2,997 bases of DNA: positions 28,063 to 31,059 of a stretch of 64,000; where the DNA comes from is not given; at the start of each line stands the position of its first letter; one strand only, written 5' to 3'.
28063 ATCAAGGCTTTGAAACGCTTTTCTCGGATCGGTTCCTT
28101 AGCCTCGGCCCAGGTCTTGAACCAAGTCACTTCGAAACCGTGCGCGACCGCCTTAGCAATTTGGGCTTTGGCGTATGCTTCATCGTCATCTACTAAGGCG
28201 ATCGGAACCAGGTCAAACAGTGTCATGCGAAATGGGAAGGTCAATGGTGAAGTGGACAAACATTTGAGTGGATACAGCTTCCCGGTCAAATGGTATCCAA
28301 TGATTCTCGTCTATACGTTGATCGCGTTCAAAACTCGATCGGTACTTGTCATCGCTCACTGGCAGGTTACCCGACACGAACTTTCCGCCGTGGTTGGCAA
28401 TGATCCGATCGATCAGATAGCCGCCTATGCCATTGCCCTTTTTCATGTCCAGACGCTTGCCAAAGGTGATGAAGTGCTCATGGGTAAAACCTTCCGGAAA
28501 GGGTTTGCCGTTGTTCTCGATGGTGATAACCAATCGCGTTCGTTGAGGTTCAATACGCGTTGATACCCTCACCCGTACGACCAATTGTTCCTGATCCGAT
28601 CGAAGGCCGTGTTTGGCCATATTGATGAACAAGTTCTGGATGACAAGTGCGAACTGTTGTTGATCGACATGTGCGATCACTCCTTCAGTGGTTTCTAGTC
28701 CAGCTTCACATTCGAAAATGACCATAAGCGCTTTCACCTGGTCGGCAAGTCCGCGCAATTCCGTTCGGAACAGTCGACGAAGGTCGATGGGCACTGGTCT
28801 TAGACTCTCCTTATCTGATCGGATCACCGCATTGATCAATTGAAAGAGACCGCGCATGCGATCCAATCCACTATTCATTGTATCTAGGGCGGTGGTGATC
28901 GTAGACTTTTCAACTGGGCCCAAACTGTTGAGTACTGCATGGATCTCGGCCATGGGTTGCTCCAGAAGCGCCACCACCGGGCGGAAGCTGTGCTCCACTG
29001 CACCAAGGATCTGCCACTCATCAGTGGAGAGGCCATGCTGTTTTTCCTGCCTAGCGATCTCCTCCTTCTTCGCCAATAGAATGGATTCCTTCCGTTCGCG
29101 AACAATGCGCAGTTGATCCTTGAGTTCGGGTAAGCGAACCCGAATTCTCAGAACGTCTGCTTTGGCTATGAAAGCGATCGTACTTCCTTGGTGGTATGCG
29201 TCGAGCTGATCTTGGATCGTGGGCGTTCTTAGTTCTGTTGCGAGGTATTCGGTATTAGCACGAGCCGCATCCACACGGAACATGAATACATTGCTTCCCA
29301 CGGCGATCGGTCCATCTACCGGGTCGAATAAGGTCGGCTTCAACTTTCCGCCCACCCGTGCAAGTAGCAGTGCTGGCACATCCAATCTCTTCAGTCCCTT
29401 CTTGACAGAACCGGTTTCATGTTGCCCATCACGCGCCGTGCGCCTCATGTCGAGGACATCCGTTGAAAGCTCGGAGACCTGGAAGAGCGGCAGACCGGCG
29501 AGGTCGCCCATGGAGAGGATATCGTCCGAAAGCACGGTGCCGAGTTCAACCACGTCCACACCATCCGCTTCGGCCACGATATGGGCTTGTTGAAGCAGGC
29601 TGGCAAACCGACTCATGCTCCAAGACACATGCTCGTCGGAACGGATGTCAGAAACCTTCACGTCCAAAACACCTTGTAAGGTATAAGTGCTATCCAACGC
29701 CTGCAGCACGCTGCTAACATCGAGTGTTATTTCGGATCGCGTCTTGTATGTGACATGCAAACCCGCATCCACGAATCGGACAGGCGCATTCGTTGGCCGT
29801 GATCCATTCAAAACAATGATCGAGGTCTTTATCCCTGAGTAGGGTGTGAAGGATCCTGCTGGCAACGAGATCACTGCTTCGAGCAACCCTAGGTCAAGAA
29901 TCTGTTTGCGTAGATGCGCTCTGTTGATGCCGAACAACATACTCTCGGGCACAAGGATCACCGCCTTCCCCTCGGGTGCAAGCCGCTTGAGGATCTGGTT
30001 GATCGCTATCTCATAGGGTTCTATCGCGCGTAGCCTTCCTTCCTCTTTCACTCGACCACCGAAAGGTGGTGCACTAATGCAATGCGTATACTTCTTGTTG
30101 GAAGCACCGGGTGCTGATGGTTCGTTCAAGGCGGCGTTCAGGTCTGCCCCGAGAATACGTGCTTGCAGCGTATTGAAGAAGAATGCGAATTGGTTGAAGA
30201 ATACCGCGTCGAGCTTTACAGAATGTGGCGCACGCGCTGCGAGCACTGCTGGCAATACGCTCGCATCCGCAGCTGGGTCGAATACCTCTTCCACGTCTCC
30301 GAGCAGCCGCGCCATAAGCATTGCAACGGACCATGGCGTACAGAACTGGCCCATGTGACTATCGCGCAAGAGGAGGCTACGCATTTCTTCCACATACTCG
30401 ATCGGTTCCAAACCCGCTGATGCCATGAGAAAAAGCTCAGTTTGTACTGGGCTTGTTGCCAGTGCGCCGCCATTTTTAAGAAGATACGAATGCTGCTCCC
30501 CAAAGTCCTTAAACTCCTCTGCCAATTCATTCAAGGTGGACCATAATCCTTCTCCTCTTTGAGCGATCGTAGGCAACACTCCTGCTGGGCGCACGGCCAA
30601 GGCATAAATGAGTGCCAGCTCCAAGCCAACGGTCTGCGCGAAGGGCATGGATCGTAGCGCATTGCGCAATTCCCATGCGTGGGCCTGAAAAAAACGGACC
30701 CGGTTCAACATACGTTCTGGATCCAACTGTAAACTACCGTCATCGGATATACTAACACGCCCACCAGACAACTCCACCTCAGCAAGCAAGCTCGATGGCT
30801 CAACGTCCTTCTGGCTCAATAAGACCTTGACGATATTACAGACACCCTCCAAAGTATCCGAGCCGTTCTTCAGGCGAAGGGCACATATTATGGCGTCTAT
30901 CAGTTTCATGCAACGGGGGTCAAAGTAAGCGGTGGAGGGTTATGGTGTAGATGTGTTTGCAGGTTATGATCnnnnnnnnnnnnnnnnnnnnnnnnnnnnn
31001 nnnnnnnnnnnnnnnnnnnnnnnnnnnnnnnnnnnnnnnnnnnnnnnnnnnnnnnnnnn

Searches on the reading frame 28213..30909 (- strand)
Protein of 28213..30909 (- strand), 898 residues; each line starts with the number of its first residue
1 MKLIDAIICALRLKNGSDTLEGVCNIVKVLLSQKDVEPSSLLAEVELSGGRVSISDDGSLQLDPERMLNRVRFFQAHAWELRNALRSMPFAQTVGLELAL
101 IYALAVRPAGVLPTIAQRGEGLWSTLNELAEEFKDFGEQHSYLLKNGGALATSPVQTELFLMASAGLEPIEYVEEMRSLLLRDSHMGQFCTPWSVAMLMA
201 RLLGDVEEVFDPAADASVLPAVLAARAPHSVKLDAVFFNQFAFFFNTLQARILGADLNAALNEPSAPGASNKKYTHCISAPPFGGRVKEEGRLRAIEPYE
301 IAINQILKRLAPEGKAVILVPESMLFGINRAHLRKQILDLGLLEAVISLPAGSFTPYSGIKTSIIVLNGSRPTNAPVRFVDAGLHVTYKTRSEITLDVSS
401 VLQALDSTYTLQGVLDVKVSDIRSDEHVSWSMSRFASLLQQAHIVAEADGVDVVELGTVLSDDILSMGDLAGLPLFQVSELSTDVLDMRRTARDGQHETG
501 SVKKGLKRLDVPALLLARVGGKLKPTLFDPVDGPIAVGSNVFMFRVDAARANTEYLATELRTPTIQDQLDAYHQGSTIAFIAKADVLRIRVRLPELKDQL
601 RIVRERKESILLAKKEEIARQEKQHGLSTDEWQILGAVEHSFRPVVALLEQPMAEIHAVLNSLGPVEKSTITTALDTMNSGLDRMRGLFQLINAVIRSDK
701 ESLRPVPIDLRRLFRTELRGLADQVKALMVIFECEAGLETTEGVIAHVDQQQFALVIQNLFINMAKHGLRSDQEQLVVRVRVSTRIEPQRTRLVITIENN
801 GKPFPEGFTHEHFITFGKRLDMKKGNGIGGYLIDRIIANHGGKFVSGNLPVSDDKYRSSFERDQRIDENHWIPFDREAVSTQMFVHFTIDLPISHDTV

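Call 6: search_protein_families(library=pfam, proteins=[window:28213-30909:-], max_evalue=0.01)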
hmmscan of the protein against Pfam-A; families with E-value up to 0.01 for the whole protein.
window:28213-30909:- (898 aa): 2 families
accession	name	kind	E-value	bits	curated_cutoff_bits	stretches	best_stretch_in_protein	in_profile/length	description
PF02384.22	N6_Mtase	-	5.7e-15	55.9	20.4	1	303-396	166-260/311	N-6 DNA Methylase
PF02518.31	HATPase_c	-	1.7e-08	35.3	26.4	1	749-844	2-91/111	Histidine kinase-, DNA gyrase B-, and HSP90-like ATPase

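Call 8: search_protein_families(library=padloc, proteins=[window:28213-30909:-], max_evalue=0.01)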
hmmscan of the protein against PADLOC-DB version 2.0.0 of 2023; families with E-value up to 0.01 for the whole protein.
window:28213-30909:- (898 aa): 61 families (the best 25 are shown)
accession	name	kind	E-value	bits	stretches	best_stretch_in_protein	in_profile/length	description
PDLC03021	MTase_I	-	9.7e-20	68.8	1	268-379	268-386/491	Type I methyltransferase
PDLC04134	mad2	-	7.3e-13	46.2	1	184-397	268-474/492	mads_2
PDLC03025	MTase_I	-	1.2e-11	42.1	1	270-375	265-377/569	Type I methyltransferase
PDLC03148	Specificity_I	-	4e-08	30.4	1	537-639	120-221/453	Type I specificity subunit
PDLC03218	MTase_II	-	6.3e-08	29.6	1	295-374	406-486/532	Type II methyltransferase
PDLC03026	MTase_I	-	1.6e-07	28.8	1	267-369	247-355/487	Type I methyltransferase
PDLC03032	MTase_I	-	2.7e-07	27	1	304-382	304-383/1001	Type I methyltransferase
PDLC03037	MTase_I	-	2.8e-07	27.2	1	303-372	312-380/751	Type I methyltransferase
PDLC03169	Specificity_I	-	4.6e-07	27.6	1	513-604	288-380/461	Type I specificity subunit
PDLC03227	MTase_II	-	5.1e-07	27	1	183-340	24-207/494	Type II methyltransferase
PDLC03178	Specificity_I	-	6.4e-07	27.1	1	472-603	249-378/411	Type I specificity subunit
PDLC03022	MTase_I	-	7.6e-07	25.8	1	307-385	344-421/857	Type I methyltransferase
PDLC03036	MTase_I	-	7.8e-07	25.8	1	271-375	325-437/635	Type I methyltransferase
PDLC03100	Specificity_I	-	1e-06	26.5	1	508-613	258-366/392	Type I specificity subunit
PDLC03086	Specificity_I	-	1e-06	26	1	532-603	95-167/458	Type I specificity subunit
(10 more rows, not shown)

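Call 9: search_protein_families(library=ncbifam, proteins=[window:28213-30909:-], max_evalue=0.01)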
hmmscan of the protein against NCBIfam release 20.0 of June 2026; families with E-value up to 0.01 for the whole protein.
window:28213-30909:- (898 aa): 6 families
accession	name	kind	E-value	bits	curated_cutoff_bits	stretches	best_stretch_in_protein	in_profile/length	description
NF008468.0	PRK11360.1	equivalog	1.7e-05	23.4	646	1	666-843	424-589/616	two-component system sensor histidine kinase AtoS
TIGR02916.1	PEP_his_kin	equivalog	4.1e-05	22.3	300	1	717-844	544-662/679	XrtA/PEP-CTERM system histidine kinase PrsK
NF047738.1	antiphage_MADS2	equivalog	5.4e-05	21.7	720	1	286-368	481-565/654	methylation-associated defense system DNA methyltransferase MAD2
TIGR00497.1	hsdM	equivalog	0.00013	20.8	242.75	1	305-383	353-431/515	type I restriction-modification system subunit M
NF033091.0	HK_VanS_ACDEFG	equivalog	0.0021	17.2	400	1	720-844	157-277/293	vancomycin resistance histidine kinase VanS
NF038389.1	ArsS_fam_HK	equivalog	0.0054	16.3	250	1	718-843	274-388/403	ArsS family sensor histidine kinase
